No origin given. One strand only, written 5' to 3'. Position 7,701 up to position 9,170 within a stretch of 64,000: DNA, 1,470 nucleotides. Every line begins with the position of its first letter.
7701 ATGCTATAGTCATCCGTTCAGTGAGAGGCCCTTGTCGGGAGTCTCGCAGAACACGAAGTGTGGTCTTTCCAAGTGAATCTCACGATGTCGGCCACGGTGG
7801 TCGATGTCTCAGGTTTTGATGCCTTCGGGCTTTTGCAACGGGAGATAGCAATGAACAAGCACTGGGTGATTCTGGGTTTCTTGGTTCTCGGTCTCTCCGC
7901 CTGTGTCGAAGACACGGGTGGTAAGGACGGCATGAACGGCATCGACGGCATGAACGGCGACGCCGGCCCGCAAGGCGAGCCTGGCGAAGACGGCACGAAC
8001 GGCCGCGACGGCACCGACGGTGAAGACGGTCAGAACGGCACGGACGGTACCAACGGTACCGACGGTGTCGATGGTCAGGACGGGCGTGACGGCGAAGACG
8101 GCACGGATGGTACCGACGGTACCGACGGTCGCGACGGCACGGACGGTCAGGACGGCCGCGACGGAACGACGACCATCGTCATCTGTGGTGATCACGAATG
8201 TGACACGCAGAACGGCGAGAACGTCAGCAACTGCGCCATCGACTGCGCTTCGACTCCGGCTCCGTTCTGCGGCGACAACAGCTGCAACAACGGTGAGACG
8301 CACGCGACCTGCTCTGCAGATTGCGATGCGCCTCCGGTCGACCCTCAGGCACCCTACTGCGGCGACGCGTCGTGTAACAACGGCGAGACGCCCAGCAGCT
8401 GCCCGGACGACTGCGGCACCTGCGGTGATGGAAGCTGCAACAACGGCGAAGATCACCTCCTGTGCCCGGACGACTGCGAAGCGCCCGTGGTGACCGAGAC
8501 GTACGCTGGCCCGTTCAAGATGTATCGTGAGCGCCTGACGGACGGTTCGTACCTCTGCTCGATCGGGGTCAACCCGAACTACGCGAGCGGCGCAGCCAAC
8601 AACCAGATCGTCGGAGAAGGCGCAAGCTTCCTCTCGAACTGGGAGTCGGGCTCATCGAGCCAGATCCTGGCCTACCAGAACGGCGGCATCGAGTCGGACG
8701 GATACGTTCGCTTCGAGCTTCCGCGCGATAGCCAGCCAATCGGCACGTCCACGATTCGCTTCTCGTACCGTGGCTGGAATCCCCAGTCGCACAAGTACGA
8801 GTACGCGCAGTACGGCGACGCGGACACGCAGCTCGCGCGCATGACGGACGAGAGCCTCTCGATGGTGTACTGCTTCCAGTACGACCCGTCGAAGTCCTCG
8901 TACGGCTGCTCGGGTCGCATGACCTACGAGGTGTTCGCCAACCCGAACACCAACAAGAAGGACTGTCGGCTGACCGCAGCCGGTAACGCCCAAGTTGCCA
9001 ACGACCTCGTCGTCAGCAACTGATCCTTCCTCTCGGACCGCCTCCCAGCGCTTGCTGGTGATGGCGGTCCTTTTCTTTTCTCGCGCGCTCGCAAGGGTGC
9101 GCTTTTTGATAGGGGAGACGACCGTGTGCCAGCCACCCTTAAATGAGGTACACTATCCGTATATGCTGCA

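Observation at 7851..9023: Bacterial collagen-like lipoprotein with three Cys-rich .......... repeats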

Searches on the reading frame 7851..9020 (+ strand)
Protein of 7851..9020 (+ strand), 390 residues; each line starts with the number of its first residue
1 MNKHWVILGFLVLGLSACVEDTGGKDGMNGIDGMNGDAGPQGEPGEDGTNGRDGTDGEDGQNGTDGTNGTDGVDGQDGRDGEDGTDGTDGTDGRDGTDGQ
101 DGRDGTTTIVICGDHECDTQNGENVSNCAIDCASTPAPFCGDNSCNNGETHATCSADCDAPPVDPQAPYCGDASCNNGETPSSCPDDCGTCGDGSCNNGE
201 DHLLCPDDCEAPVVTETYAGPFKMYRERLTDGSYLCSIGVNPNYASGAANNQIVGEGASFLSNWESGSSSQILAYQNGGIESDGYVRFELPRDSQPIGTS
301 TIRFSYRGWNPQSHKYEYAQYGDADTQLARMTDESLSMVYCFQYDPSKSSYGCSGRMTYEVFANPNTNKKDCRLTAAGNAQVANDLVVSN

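Call 3: search_protein_families(library=pfam, proteins=[window:7851-9020:+], max_evalue=10)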
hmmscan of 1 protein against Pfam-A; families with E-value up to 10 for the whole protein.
window:7851-9020:+ (390 aa): 2 families
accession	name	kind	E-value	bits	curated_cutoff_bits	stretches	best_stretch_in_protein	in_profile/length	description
PF01391.23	Collagen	-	1e-14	54.4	27.2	2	51-106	1-56/60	Collagen triple helix repeat (20 copies)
PF15965.11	zf-TRAF_2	-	0.015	16.2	27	1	183-237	26-78/93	TRAF-like zinc-finger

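Call 4: search_protein_families(library=ncbifam, proteins=[window:7851-9020:+], max_evalue=10)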
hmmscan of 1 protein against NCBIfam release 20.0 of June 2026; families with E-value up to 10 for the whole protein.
window:7851-9020:+ (390 aa): 4 families
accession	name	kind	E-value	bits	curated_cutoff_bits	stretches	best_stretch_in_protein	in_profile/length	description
NF038329.2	gly_rich_SclB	equivalog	1.5e-15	57.1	325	1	22-106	254-338/442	LPXTG-anchored collagen-like adhesin Scl2/SclB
NF038330.1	adhesin_SclA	exception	4.1e-10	39.8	400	1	24-107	126-209/405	LPXTG-anchored collagen-like adhesin Scl1/SclA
NF046116.1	adhesin_Lcl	equivalog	2.3e-08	33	500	1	24-105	78-159/431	collagen-like adhesin Lcl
NF038313.3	HisXaaSer_A4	exception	0.0061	17.4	55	2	63-99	49-85/93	His-Xaa-Ser repeat protein HxsA4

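Call 7: find_homologous_proteins(query=window:7851-9020:+, max_evalue=0.001)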
Query window:7851-9020:+ (390 aa): 1988 proteins with E <= 0.001 among 8000 candidates; the best 120 are listed.
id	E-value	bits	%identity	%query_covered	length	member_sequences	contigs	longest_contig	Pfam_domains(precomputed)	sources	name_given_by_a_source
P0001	4.5e-267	904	100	100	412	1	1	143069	PF01391.24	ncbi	-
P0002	2.7e-137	476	59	99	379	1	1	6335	PF01391.24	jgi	jgi:hypothetical protein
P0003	2.5e-29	121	62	9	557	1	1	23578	PF01391.24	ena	-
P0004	5.2e-26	110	39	26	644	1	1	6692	PF01391.24,PF19686.5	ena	-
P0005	2.7e-25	107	53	23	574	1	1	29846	PF01391.24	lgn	-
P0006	5.7e-25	106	51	21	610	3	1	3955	PF01391.24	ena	-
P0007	2.7e-24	104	41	24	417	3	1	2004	PF01391.24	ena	-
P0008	3.8e-24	104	40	28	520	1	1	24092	PF01391.24,PF23657.2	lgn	-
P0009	4.1e-24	103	55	21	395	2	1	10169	PF01391.24,PF23657.2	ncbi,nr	ncbi:MAG: hypothetical protein L7S46_01540, partial [Candidatus Poseidoniaceae archaeon]|nr:hypothet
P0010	1.8e-23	101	41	26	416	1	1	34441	PF01391.24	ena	-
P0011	2.3e-23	101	59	20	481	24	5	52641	PF01391.24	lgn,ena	-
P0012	5.7e-23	100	44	22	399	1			PF01391.24,PF16378.11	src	-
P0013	5.7e-23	100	60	21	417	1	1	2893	PF01391.24,PF26696.1,PF07603.18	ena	-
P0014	5.7e-23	100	57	22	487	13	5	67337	PF01391.24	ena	-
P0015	8.1e-23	99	60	21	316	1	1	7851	PF01391.24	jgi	-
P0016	1.1e-22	99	52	27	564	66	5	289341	PF01391.24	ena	-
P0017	1.2e-22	99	58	18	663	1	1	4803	PF01391.24,PF26696.1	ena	-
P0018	1.7e-22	98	52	23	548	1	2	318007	PF01391.24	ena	-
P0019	2.1e-22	98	64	18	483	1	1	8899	PF02839.20,PF01391.24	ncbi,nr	ncbi:MAG TPA: hypothetical protein VFL59_14640 [Candidatus Nanopelagicales bacterium]|nr:hypothetica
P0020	2.7e-22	97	55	24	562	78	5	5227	PF01391.24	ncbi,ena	-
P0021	4.7e-22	97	52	23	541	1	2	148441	PF01391.24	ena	-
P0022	9.1e-22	96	58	22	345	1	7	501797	PF01391.24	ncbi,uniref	ncbi:hypothetical protein AB3X91_16200 [Paraburkholderia sp. BR14263]|uniref:hypothetical protein n=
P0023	2.0e-21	95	55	24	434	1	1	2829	PF01391.24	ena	-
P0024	2.4e-21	94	53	21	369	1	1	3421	PF01391.24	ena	-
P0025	3.0e-21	94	58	21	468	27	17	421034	PF01391.24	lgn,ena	-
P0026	5.5e-21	93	57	22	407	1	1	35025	PF01391.24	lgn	-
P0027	7.7e-21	93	38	26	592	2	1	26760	PF01391.24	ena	-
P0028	7.8e-21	93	41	29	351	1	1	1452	PF01391.24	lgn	-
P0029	8.4e-21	93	39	27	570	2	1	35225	PF01391.24,PF02012.27,PF16378.11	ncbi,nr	ncbi:MAG: hypothetical protein IJX11_00395, partial [Bacteroidales bacterium]|nr:hypothetical protei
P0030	9.2e-21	92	52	23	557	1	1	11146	PF01391.24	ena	-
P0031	1.3e-20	92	61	16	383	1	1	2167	PF01391.24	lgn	-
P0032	1.6e-20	92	58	17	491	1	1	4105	PF01391.24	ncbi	-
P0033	1.9e-20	91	54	24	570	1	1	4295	PF01391.24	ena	-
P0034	2.2e-20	91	47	20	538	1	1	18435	PF01391.24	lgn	-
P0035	4.7e-20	90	64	17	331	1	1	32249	PF01391.24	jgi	jgi:hypothetical protein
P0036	6.1e-20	90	56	20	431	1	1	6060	PF01391.24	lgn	-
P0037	8.5e-20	89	58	21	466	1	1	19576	PF01391.24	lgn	-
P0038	1.3e-19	89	33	32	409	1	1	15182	PF01391.24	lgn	-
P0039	1.4e-19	89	61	21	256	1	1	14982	PF01391.24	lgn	-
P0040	1.8e-19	88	60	22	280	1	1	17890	PF01391.24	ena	-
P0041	2.4e-19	88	60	21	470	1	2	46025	PF01391.24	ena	-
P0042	3.0e-19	87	50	26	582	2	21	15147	PF01391.24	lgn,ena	-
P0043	3.7e-19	87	60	14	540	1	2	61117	PF01391.24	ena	-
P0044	5.9e-19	86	57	20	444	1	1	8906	PF01391.24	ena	-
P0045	7.1e-19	86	54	22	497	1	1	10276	PF01391.24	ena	-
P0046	7.3e-19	86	58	21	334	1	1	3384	PF01391.24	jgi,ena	-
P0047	7.7e-19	86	54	21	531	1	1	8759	PF01391.24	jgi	jgi:hypothetical protein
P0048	7.8e-19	86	45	32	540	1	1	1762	PF01391.24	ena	-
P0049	1.0e-18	86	45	18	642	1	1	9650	PF01391.24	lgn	-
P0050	1.1e-18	86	43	26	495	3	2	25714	PF01391.24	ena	-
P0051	1.1e-18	86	57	23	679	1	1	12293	PF01391.24,PF00353.26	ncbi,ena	-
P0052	1.5e-18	85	48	27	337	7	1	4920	PF01391.24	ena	-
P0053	1.5e-18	85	56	26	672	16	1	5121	PF01391.24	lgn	-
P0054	1.5e-18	85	56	21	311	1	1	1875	PF01391.24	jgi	-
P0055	1.7e-18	85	47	26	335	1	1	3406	PF01391.24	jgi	jgi:integrin beta 3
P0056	1.7e-18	85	66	22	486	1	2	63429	PF01391.24,PF23657.2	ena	-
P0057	1.7e-18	85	60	11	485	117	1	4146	PF01391.24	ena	-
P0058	1.8e-18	85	66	14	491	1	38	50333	PF01391.24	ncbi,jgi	jgi:hypothetical protein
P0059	2.2e-18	85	42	17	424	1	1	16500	PF01391.24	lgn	-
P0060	2.2e-18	85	57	21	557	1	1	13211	PF01391.24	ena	-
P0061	2.6e-18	84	57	21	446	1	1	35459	PF01391.24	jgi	jgi:hypothetical protein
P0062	2.8e-18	84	60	22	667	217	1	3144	PF01391.24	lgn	-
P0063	2.9e-18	84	57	21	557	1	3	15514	PF01391.24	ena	-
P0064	3.8e-18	84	74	10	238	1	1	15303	PF01391.24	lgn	-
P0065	4.5e-18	84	57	21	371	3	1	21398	PF01391.24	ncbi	-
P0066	7.0e-18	83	59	22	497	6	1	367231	PF01391.24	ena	-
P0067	8.5e-18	83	57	23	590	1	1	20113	PF01391.24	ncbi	-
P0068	9.6e-18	82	35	32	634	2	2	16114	PF01391.24,PF13306.13,PF02012.27,PF16378.11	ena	-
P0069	1.0e-17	82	58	21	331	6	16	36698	PF01391.24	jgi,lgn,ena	jgi:hypothetical protein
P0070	1.1e-17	82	58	18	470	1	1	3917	PF01391.24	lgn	-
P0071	1.3e-17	82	58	21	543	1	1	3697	PF01391.24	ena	-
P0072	1.5e-17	82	56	23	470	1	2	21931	PF01391.24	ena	-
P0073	1.7e-17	82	55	22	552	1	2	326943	PF01391.24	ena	-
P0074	1.9e-17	82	50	26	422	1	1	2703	PF01391.24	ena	-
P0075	1.9e-17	81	62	17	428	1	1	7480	PF01391.24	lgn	-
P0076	2.0e-17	81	56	23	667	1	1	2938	PF01391.24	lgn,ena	-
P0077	2.2e-17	81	59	21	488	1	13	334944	PF01391.24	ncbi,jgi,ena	jgi:hypothetical protein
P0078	2.2e-17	81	62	21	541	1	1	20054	PF01391.24,PF03797.26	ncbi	ncbi:MAG: autotransporter domain-containing protein [Pseudomonas gingeri]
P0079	2.4e-17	81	59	22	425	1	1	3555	PF01391.24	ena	-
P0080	2.8e-17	81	58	21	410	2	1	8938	PF01391.24,PF23657.2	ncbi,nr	ncbi:hypothetical protein N9N91_01400, partial [Candidatus Poseidonia alphae]|nr:hypothetical protei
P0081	2.9e-17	81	58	21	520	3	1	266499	PF01391.24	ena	-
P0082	3.1e-17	81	59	21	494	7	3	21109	PF01391.24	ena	-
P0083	3.8e-17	81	45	15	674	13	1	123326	PF01391.24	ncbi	-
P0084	4.2e-17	80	55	21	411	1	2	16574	PF01391.24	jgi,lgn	-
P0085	4.2e-17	80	45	32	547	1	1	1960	PF01391.24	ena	-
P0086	4.4e-17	80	38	28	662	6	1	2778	PF01391.24,PF00082.28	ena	-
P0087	5.3e-17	80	52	23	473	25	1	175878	PF01391.24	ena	-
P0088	5.9e-17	80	61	15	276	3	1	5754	PF01391.24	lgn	-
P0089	5.9e-17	80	65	21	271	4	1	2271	PF01391.24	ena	-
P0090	6.2e-17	80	33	29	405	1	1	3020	PF01391.24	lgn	-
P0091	6.2e-17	80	52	26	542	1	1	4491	PF01391.24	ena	-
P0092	6.4e-17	80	69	9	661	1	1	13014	PF01391.24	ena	-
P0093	7.0e-17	80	43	22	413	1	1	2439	PF01391.24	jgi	jgi:hypothetical protein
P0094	7.0e-17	80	57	22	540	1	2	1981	PF01391.24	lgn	-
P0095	7.1e-17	80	46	22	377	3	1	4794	PF01391.24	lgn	-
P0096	7.2e-17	80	41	39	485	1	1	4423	PF01391.24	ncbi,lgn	-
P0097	7.3e-17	80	53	16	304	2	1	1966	PF01391.24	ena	-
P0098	7.7e-17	80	67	8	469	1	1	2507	PF01391.24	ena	-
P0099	9.7e-17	79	49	23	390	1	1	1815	PF01391.24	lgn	-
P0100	9.7e-17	79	45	24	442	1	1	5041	PF01391.24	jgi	-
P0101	1.0e-16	79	59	21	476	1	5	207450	PF01391.24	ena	-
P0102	1.1e-16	79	58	18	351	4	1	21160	PF01391.24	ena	-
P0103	1.1e-16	79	59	19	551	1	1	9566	PF01391.24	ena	-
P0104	1.3e-16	79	51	16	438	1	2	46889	PF01391.24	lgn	-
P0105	1.6e-16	78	38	34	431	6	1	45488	PF01391.24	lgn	-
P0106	1.9e-16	78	40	27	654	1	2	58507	PF01391.24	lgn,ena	-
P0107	2.0e-16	78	57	21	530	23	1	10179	PF01391.24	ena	-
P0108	2.2e-16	78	51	17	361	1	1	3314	PF01391.24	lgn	-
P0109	3.0e-16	78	53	26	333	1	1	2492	PF01391.24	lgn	-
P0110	3.2e-16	77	55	16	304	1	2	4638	PF01391.24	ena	-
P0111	3.3e-16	77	56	18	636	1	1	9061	PF01391.24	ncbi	-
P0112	3.3e-16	77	62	15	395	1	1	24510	PF01391.24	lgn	-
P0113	3.5e-16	77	57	23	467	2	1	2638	PF01391.24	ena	-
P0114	4.2e-16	77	48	24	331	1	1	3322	PF01391.24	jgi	jgi:collagen type III alpha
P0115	4.3e-16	77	53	22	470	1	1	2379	PF01391.24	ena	-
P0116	4.7e-16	77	48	21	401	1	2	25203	PF01391.24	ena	-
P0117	5.8e-16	77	36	21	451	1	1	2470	PF01391.24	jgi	jgi:hypothetical protein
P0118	6.1e-16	77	45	32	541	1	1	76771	PF01391.24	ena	-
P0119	7.2e-16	76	59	19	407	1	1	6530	PF01391.24,PF23657.2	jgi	jgi:hypothetical protein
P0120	7.5e-16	76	58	20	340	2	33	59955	PF01391.24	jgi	jgi:hypothetical protein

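Call 8: find_encoding_contigs(protein=P0001, flank=10000, max_places=3)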
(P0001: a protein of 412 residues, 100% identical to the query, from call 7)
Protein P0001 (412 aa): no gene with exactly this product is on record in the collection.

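Call 9: find_encoding_contigs(protein=P0002, flank=10000, max_places=3)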
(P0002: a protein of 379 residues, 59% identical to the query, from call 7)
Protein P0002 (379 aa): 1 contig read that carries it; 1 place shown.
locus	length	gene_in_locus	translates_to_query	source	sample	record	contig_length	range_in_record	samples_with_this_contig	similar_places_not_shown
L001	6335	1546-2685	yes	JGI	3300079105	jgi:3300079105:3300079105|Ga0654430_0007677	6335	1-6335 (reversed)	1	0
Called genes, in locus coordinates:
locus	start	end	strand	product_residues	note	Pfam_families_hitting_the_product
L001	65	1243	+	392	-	-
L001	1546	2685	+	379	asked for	PF01391:Collagen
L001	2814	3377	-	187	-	PF01797:Y1_Tnp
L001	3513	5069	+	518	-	PF04932:Wzy_C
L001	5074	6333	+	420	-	?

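Call 12: list_cluster_members(proteins=[P0001, P0002])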
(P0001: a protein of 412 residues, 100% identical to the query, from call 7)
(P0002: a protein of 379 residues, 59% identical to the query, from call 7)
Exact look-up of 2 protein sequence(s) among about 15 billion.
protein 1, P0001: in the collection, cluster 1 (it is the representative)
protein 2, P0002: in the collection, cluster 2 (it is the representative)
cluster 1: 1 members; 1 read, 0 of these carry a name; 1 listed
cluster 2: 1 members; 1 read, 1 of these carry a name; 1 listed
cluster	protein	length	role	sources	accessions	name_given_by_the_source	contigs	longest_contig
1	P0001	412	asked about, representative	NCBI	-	-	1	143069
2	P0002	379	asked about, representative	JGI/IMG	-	hypothetical protein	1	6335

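Call 79: search_protein_families(library=phrogs, proteins=[window:7851-9020:+], max_evalue=0.01)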
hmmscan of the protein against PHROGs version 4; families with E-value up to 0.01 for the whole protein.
window:7851-9020:+ (390 aa): 20 families
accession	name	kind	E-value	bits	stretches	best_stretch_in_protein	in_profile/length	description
phrog_5073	-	tail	4.8e-17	63.2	1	24-107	273-362/519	tail fiber protein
phrog_8745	-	tail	3.3e-14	52.2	1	29-107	1379-1457/1803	tail fiber protein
phrog_1806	-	tail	7.7e-11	42.8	1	24-109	127-234/276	collagen like minor tail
phrog_6320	-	tail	1.8e-10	41.3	1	22-107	96-181/745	tail fiber protein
phrog_26246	-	tail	3.5e-09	37.3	1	22-107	96-181/329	tail protein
phrog_366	-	tail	9.6e-09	36.2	1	25-108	301-397/474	tail fiber protein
phrog_26346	-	unknown function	5.5e-08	33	1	22-107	182-267/659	-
phrog_18350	-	tail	3.5e-07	31.2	1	23-109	113-203/253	tail fiber protein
phrog_819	-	tail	9.3e-07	28.4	1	24-106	511-593/1024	tail protein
phrog_33406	-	tail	2.2e-06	27.3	1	22-105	183-263/651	tail fiber protein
phrog_26654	-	unknown function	1.4e-05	25.7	1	22-114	68-160/360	-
phrog_32123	-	unknown function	1.9e-05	24.2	1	24-106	227-309/532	-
phrog_32779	-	unknown function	7.1e-05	22.6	0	72-108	432-468/555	-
phrog_38766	-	head and packaging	0.0005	19.7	1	22-87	86-151/478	virion structural protein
phrog_38806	-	unknown function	0.0007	20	1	27-107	73-153/285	-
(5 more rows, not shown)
